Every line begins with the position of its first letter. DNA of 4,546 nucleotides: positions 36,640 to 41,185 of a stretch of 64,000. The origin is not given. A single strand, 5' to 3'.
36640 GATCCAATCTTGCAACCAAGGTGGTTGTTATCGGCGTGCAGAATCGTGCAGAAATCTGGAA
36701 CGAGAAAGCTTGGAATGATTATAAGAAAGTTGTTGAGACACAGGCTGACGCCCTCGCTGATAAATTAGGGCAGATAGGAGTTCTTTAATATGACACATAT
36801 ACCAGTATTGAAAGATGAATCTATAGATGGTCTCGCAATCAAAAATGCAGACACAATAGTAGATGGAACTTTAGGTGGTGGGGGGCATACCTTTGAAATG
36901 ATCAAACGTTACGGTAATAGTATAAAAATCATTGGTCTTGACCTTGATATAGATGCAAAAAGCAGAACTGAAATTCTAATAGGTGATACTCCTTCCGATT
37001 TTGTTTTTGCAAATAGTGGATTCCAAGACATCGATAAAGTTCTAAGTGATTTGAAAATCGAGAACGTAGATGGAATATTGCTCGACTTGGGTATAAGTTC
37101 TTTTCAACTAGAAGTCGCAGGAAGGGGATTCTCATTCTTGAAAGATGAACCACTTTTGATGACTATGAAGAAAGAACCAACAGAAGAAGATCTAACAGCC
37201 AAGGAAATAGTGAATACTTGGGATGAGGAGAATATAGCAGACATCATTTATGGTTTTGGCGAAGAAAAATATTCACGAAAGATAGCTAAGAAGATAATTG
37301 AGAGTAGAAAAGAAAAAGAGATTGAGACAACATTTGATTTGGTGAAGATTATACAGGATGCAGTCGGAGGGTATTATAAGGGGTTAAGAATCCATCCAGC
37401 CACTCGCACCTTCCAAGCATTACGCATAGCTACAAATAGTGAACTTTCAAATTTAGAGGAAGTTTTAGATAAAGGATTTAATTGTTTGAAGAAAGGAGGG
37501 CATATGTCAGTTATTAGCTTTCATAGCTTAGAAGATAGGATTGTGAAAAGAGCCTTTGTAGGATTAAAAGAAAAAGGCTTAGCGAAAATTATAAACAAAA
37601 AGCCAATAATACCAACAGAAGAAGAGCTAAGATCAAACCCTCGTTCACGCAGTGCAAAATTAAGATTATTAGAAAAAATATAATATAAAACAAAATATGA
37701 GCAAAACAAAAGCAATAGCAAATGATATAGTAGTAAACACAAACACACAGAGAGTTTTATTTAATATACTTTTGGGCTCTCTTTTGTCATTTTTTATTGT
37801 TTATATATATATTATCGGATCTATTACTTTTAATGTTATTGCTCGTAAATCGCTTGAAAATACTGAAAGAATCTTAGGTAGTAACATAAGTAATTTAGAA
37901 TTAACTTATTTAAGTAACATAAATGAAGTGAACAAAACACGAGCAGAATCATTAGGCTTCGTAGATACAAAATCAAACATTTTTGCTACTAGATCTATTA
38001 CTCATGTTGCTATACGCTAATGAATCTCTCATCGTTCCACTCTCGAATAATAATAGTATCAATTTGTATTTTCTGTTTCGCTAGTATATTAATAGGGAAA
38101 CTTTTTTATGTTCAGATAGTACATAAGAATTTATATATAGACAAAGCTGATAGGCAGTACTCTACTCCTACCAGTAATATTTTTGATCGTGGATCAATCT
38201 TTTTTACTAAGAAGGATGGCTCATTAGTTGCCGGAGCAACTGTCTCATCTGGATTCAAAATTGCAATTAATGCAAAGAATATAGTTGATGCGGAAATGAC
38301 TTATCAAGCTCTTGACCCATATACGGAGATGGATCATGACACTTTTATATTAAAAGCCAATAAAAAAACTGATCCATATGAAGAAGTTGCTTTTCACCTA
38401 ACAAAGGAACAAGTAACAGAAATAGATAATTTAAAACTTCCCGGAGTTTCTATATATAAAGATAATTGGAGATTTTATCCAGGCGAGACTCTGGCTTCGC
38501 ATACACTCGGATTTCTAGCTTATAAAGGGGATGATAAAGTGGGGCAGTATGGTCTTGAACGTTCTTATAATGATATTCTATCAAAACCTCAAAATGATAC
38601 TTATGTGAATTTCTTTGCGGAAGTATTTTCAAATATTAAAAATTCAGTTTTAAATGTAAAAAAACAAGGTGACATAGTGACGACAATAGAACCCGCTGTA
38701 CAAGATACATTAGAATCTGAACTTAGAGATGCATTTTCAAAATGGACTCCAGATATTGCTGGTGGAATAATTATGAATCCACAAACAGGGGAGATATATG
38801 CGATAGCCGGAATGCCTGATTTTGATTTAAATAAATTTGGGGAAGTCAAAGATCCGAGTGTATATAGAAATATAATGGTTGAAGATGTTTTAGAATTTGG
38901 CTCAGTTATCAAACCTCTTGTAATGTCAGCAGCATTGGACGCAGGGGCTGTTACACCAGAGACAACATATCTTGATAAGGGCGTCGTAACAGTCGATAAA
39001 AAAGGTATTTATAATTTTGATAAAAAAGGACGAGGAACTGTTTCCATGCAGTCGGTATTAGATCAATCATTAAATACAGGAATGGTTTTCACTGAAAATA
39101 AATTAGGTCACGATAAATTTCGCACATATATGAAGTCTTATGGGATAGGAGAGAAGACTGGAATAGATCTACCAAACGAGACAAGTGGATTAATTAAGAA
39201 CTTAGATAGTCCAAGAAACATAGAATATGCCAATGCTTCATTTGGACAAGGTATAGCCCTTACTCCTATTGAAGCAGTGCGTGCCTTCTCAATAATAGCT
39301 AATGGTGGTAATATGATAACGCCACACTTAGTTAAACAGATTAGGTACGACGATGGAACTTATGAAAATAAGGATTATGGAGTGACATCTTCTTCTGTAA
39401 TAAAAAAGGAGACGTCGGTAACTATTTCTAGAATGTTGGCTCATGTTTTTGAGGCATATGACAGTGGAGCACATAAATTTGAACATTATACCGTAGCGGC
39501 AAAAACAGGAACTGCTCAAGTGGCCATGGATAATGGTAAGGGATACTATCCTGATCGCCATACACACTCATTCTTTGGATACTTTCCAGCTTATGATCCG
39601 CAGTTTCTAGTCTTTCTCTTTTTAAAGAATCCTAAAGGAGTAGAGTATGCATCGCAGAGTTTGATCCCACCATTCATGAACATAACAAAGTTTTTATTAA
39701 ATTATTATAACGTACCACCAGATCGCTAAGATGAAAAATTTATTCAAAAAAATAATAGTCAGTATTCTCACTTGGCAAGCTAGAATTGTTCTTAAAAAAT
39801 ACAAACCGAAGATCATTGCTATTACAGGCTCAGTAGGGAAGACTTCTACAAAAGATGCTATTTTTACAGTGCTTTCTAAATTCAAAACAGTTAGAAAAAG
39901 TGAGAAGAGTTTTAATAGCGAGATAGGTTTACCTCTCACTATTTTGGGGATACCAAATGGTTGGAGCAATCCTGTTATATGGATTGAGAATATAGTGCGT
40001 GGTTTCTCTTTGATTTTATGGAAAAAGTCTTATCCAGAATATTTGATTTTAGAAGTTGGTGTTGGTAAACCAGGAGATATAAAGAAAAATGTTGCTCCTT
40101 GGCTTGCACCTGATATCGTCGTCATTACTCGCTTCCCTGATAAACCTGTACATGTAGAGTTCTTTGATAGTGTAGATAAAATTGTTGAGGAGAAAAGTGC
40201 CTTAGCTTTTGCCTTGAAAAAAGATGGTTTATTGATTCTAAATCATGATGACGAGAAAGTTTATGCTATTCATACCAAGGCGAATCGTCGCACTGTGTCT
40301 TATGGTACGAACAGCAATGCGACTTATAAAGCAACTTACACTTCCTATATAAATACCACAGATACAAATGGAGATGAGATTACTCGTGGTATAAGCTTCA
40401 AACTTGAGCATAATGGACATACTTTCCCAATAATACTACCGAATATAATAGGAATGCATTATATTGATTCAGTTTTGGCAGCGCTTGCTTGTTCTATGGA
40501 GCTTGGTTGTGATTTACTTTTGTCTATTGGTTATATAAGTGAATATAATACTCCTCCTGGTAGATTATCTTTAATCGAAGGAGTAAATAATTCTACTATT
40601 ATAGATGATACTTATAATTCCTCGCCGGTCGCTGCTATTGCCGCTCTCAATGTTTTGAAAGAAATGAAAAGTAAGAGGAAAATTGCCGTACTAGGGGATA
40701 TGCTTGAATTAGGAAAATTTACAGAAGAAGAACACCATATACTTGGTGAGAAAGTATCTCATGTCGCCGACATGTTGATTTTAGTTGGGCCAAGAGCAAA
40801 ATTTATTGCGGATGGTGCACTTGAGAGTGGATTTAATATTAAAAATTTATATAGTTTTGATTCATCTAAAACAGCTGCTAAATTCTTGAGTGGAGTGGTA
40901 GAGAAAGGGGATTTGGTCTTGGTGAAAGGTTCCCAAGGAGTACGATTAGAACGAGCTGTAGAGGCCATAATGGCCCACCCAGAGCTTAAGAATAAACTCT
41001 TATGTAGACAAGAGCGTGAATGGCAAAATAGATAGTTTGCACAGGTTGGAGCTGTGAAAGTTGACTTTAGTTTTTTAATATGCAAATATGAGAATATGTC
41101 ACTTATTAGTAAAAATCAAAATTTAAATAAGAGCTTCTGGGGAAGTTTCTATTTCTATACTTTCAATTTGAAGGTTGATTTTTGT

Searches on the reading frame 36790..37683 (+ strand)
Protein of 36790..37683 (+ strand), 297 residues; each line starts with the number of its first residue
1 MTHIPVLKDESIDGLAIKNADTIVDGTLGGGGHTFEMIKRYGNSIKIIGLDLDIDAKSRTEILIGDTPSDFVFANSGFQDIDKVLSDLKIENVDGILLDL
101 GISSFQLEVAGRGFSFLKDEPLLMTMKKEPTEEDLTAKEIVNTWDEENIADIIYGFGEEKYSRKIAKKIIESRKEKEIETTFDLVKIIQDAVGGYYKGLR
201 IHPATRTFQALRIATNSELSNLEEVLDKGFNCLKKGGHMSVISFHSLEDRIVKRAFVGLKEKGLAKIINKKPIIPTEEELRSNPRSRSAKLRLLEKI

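Call 8: search_protein_families(library=pfam, proteins=[window:36790-37683:+], max_evalue=0.001)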
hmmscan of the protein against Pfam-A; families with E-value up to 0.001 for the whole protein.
window:36790-37683:+ (297 aa): 1 family
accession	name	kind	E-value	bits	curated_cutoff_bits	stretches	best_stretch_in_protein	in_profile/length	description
PF01795.25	Methyltransf_5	-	5.3e-96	322.2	27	1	2-297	3-309/309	MraW methylase family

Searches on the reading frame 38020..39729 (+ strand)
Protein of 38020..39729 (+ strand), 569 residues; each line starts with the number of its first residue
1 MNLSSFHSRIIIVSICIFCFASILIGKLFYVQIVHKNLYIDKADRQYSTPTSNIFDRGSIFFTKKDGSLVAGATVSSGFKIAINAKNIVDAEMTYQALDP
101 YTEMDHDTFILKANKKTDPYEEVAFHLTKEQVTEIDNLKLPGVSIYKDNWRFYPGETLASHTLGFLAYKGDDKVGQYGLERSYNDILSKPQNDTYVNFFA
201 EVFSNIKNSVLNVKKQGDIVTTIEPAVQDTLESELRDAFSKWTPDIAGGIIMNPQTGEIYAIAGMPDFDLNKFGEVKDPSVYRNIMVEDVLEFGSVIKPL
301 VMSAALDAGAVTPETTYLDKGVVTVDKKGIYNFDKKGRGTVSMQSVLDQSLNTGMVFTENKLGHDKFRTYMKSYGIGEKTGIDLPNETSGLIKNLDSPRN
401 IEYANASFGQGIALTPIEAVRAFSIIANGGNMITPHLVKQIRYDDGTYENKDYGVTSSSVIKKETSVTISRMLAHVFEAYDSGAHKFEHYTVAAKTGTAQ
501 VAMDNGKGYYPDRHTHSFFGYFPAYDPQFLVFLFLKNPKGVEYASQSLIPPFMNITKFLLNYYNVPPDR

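Call 8: search_protein_families(library=pfam, proteins=[window:38020-39729:+], max_evalue=0.001)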
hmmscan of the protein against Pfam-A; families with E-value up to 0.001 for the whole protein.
window:38020-39729:+ (569 aa): 3 families
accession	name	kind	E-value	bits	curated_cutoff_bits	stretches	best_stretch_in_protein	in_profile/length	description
PF00905.27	Transpeptidase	-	9.5e-68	229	22.1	1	250-548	4-289/299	Penicillin binding protein transpeptidase domain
PF03717.20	PBP_dimer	-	1e-08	36.2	24.4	1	83-188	28-159/180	Penicillin-binding Protein dimerisation domain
PF21922.1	PBP_dimer_2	-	0.00088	19.9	27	0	151-210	25-80/83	Penicillin binding protein A dimerisation domain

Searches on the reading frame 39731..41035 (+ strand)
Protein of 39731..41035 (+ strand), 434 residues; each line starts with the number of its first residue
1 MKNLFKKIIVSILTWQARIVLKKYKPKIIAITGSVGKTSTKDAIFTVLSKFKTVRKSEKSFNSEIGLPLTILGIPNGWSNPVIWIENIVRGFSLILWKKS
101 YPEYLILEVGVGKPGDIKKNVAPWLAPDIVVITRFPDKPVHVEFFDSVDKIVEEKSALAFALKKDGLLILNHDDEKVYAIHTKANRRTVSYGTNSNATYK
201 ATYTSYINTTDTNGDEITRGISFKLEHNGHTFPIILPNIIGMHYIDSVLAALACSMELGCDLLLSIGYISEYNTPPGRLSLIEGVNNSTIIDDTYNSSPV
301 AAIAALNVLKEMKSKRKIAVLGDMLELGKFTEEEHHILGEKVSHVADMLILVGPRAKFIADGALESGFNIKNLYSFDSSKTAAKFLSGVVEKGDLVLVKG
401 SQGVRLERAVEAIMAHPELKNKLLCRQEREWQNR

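Call 8: search_protein_families(library=pfam, proteins=[window:39731-41035:+], max_evalue=0.001)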
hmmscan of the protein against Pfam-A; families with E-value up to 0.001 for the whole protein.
window:39731-41035:+ (434 aa): 2 families
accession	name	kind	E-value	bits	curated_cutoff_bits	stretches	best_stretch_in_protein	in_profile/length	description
PF08245.18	Mur_ligase_M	-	4.8e-23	82.6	24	1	31-254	1-199/200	Mur ligase middle domain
PF02875.26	Mur_ligase_C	-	1.3e-22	81.4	28.4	1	277-401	1-126/127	Mur ligase, glutamate ligase domain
